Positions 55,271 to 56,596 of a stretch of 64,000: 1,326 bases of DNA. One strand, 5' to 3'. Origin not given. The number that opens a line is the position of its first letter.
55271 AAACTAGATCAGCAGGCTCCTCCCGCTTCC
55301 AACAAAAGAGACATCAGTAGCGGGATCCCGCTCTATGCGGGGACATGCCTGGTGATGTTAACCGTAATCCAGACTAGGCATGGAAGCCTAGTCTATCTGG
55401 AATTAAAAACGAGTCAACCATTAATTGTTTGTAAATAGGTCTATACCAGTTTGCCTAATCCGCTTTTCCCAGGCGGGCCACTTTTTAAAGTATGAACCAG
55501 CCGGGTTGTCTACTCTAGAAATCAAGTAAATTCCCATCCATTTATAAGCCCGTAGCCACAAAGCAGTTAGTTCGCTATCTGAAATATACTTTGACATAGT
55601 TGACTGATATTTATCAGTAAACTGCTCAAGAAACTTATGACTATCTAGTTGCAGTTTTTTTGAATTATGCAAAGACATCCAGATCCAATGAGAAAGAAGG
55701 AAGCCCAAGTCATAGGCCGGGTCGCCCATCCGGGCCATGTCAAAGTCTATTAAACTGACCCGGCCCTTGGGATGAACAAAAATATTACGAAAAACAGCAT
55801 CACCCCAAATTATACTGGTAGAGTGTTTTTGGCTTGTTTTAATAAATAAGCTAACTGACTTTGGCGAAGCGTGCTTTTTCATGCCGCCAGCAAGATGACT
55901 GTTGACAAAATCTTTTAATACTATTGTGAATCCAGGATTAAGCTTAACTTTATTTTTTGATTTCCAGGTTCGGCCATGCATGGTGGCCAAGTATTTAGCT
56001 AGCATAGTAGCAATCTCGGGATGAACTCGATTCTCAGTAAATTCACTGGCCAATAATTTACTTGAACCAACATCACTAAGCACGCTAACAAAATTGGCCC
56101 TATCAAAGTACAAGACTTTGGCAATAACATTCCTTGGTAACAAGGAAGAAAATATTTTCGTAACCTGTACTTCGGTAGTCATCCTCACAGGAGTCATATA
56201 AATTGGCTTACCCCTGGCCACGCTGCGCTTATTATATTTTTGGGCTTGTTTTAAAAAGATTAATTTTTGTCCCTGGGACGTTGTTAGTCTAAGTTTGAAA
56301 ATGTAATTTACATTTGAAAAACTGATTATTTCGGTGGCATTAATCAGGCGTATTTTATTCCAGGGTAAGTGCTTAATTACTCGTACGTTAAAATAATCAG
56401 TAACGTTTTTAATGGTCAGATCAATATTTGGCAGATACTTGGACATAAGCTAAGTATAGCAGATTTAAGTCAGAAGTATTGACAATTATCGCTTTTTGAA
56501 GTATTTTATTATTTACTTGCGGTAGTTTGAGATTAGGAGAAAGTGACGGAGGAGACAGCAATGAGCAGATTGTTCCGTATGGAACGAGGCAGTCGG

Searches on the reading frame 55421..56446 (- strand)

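Call 13: search_protein_families(library=pfam, proteins=[window:55421-56446:-], max_evalue=0.01)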
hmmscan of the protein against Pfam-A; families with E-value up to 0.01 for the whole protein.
window:55421-56446:- (341 aa): 2 families
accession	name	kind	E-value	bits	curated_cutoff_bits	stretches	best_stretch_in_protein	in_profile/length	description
PF01636.29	APH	-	1.1e-10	42.2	23.2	1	208-254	166-213/239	Phosphotransferase enzyme family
PF02958.26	EcKL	-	0.00042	20.2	22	1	201-252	206-262/294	Ecdysteroid kinase-like family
